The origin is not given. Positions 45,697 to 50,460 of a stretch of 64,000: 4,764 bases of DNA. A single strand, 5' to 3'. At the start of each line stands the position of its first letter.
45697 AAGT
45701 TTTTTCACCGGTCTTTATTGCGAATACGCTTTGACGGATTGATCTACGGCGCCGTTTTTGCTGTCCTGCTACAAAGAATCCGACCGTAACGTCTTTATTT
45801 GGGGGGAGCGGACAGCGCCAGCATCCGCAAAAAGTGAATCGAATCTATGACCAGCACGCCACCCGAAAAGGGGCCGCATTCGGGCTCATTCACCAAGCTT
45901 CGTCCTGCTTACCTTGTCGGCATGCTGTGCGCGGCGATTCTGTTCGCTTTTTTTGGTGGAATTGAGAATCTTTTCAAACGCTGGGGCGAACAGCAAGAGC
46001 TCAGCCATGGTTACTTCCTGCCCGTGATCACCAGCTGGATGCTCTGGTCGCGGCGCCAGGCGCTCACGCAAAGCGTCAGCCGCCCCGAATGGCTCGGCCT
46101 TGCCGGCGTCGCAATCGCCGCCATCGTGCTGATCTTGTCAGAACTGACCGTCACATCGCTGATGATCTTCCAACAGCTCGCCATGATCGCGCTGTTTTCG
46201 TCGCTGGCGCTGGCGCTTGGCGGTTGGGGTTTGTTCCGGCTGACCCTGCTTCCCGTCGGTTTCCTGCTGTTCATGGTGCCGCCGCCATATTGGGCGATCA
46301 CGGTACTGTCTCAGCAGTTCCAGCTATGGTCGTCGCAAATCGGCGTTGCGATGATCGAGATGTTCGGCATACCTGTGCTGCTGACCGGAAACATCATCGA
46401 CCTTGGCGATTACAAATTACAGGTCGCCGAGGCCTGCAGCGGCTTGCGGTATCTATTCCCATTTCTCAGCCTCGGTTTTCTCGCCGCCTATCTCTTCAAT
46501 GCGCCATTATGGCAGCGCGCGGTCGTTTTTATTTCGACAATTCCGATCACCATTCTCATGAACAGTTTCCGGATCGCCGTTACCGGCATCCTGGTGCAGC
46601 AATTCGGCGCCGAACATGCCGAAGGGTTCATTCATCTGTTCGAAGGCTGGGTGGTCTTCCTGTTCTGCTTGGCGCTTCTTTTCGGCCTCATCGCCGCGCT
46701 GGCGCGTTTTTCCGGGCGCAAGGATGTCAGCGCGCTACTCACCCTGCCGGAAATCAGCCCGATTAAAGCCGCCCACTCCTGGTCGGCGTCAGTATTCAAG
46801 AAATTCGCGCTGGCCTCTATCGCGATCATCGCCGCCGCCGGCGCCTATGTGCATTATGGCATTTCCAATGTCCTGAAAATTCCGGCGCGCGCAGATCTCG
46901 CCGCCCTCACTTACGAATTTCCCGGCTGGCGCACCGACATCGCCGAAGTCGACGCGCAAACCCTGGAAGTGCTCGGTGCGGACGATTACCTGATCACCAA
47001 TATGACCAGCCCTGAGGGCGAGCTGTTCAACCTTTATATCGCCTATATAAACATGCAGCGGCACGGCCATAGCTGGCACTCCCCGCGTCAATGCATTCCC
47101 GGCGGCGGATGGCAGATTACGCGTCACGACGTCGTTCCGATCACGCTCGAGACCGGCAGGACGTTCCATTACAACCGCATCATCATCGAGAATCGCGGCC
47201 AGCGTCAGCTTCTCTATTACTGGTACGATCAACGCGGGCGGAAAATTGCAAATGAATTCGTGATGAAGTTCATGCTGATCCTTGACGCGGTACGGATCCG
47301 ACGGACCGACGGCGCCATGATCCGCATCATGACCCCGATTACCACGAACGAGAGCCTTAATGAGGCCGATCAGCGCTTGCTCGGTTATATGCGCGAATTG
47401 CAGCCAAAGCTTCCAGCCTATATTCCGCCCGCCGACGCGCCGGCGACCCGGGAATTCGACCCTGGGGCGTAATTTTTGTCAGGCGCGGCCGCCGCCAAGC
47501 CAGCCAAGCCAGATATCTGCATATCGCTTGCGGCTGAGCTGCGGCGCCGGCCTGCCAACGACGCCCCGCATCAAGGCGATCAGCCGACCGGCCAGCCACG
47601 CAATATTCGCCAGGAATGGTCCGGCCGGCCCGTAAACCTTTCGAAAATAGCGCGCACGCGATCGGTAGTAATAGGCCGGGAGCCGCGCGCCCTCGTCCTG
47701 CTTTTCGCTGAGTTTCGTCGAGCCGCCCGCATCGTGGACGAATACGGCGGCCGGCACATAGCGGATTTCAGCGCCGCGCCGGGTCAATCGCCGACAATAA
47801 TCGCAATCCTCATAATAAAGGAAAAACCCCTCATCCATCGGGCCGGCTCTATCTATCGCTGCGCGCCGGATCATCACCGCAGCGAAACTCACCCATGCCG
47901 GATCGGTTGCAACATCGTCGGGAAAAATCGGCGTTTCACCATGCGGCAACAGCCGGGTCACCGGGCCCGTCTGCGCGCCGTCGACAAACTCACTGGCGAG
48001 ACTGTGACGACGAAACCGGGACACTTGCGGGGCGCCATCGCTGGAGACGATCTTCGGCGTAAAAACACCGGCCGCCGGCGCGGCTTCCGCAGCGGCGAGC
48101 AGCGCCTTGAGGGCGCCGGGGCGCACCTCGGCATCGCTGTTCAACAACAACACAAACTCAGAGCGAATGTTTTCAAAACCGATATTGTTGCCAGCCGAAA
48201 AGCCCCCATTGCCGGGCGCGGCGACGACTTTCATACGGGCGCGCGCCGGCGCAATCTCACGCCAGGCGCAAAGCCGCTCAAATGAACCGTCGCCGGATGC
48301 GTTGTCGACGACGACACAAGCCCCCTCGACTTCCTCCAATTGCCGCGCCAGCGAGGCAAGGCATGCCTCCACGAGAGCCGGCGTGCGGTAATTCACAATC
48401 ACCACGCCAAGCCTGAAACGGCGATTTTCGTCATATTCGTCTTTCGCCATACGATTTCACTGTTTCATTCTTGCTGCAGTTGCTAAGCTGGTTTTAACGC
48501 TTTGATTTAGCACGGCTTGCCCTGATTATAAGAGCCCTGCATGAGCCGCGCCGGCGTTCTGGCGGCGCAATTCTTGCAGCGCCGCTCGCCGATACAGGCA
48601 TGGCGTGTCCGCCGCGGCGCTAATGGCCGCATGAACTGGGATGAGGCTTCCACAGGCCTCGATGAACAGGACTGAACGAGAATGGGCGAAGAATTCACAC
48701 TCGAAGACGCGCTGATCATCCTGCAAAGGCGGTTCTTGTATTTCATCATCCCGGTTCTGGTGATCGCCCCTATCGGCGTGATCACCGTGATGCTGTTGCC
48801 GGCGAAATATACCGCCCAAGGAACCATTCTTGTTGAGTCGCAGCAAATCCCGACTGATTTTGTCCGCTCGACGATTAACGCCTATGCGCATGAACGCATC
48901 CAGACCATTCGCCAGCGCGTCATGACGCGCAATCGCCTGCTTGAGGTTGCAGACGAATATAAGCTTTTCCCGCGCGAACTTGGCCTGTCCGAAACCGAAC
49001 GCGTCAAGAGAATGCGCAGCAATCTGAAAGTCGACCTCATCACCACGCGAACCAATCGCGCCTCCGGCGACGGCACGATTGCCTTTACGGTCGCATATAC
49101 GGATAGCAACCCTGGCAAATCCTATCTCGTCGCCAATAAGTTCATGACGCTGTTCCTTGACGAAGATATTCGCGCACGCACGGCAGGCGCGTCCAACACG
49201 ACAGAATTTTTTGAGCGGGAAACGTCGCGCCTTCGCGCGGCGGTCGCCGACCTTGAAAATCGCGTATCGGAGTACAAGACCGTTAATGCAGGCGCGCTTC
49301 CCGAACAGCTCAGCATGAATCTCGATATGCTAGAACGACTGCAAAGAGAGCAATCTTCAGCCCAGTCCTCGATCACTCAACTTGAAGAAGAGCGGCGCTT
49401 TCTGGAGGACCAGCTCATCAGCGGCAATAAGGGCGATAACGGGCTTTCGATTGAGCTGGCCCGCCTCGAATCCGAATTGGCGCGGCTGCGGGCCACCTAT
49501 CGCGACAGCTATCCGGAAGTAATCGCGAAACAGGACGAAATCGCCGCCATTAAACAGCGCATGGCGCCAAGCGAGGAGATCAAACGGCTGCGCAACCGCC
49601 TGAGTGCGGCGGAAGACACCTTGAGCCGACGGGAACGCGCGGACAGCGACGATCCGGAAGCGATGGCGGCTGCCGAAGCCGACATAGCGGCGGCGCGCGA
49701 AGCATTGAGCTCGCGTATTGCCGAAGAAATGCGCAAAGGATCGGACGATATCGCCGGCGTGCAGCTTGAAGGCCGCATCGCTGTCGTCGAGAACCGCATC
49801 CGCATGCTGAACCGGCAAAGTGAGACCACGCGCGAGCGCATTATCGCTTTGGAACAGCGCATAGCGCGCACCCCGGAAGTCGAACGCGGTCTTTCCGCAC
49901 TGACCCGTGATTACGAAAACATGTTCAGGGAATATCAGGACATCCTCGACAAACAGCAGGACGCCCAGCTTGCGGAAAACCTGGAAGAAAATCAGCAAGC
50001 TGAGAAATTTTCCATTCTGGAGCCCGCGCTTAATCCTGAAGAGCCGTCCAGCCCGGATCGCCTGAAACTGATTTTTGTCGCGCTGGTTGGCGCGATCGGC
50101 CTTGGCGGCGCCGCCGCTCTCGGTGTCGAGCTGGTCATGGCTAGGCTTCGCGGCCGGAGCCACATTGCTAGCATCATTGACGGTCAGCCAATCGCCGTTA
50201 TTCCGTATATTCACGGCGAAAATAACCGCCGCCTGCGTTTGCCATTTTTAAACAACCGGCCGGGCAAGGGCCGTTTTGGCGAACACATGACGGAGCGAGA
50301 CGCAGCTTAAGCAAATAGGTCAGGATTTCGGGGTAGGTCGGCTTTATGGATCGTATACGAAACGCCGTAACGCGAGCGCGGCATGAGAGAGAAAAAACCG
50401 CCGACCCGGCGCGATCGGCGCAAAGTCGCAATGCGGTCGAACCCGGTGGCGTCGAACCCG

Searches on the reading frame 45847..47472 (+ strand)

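Call 6: search_protein_families(library=ncbifam, proteins=[window:45847-47472:+], max_evalue=0.001)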
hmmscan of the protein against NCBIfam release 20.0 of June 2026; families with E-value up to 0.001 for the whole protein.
window:45847-47472:+ (541 aa): 16 families
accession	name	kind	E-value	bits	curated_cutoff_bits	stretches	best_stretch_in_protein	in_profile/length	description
TIGR04152.1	exosort_VPLPA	exception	5.7e-146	487.4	400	1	44-527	3-486/486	VPLPA-CTERM-specific exosortase XrtD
NF038142.1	exosort_XrtW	exception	1.2e-85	287.8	425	1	24-526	5-494/494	exosortase W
TIGR03109.2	exosort_XrtA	exception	7.9e-53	179.5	208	1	23-284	2-258/261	exosortase A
TIGR02602.1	8TM_EpsH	subfamily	1.4e-48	165.6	105.55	1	44-284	2-239/241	exosortase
NF035943.2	exosort_XrtV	exception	8.6e-39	133.4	313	1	29-287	10-268/270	exosortase V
TIGR02914.1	EpsI_fam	equivalog_domain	1.4e-35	122.3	42.8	1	357-525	7-173/174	exosortase C-terminal domain/associated protein EpsI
TIGR03113.1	exosort_XrtB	exception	2.6e-26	92.9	275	1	35-284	12-263/268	exosortase B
TIGR04151.1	exosort_VPDSG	exception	7.5e-21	74.8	300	1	50-287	55-301/306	VPDSG-CTERM-specific exosortase XrtC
TIGR04178.1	exo_archaeo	signature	1.2e-20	73.6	23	1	191-283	1-93/97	exosortase/archaeosortase family protein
TIGR03763.1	cyanoexo_CrtA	exception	5.8e-12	45.7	150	1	42-283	22-256/260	cyanoexosortase A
NF045608.2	EpsI_type_V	exception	1e-09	38.1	228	1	387-502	76-191/218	exosortase-associated protein EpsI, V-type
TIGR04476.1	exosort_XrtN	exception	5.8e-09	35.6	200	1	26-271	5-232/406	exosortase N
NF045609.1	EpsI_type_B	exception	6e-09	35.6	220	1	380-501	72-191/221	exosortase-associated protein EpsI, B-type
NF033464.1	cyanoexo_CrtC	exception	1.2e-08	34.9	225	1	60-271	45-260/278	cyanoexosortase C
TIGR04287.1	exosort_XrtK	exception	9.8e-06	25.2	55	1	193-286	64-159/163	exosortase K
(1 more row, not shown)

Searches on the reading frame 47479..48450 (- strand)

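Call 6: search_protein_families(library=ncbifam, proteins=[window:47479-48450:-], max_evalue=0.001)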
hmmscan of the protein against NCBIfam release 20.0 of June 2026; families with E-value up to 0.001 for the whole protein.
window:47479-48450:- (323 aa): 9 families
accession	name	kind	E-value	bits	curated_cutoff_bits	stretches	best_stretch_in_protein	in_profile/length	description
TIGR03965.1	mycofact_glyco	equivalog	7.5e-23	81.1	280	1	15-240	77-281/467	mycofactocin biosynthesis glycosyltransferase MftF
NF041875.1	EPS_EpsD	equivalog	3.8e-11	43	370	1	14-127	1-110/325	exopolysaccharide biosynthesis glycosyltransferase EpsD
TIGR01556.1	rhamnosyltran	subfamily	1.5e-08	34.2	200.55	1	31-244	10-205/281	rhamnosyltransferase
NF007482.0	PRK10073.1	equivalog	1.6e-07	30.6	423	1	10-122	4-111/334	glycosyltransferase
NF047683.1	TeichurnBiosyTuaG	equivalog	7e-06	25.9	400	1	14-139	8-130/252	teichuronic acid biosynthesis protein TuaG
NF050050.1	ProtGlycPglI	equivalog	0.00016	21.2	500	1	14-123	4-110/306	GalNAc(5)-diNAcBac-PP-undecaprenol beta-1,3-glucosyltransferase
NF050113.1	gal_furan_GlfT1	equivalog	0.00031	20.1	330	0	17-243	4-210/290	galactofuranosyltransferase GlfT1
TIGR03937.1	PgaC_IcaA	equivalog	0.00058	18.9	422.3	0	14-131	47-160/407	poly-beta-1,6-N-acetyl-D-glucosamine synthase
NF038302.1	EPS_HpsE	equivalog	0.00083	18.4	300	0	14-137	3-127/307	hormogonium polysaccharide biosynthesis glycosyltransferase HpsE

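Call 78: search_protein_families(library=pfam, proteins=[window:47479-48450:-], max_evalue=10)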
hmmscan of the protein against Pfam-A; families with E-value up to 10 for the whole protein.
window:47479-48450:- (323 aa): 4 families
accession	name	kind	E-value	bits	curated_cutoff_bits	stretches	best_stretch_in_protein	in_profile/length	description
PF00535.33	Glycos_transf_2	-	2.1e-15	57.5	23.3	1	16-146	2-128/168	Glycosyl transferase family 2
PF13641.12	Glyco_tranf_2_3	-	4.2e-15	56.8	27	1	14-251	3-223/230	Glycosyltransferase like family 2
PF13632.12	Glyco_trans_2_3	-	2.6e-07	31.1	27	1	100-270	2-138/198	Glycosyl transferase family group 2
PF10111.15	Glyco_tranf_2_2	-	0.067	13.1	27.3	1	188-236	165-213/276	Glycosyltransferase like family 2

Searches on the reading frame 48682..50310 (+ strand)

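Call 6: search_protein_families(library=ncbifam, proteins=[window:48682-50310:+], max_evalue=0.001)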
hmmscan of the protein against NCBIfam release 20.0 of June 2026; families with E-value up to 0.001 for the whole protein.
window:48682-50310:+ (542 aa): 6 families
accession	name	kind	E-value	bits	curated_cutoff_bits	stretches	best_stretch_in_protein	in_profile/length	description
TIGR03007.1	pepcterm_ChnLen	equivalog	2.7e-57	194.1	278.85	2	11-340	7-331/498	XrtA system polysaccharide chain length determinant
TIGR03017.1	EpsF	equivalog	4.7e-22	78.3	422.75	2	7-318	3-320/444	chain length determinant protein EpsF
TIGR04523.1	Mplasa_alph_rch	subfamily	7.9e-07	27.4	270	1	181-439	337-575/745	helix-rich protein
TIGR01005.1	eps_transp_fam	subfamily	2e-06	26.3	411.7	1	253-509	230-479/754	exopolysaccharide transport protein family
NF041864.1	EpsV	equivalog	6.3e-05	21.7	800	1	414-494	388-468/484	PCP family exopolysaccharide biosynthesis protein EpsV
NF045487.1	ASRP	equivalog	0.00019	20.2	300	1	167-351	305-474/593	archaea-specific SMC-related protein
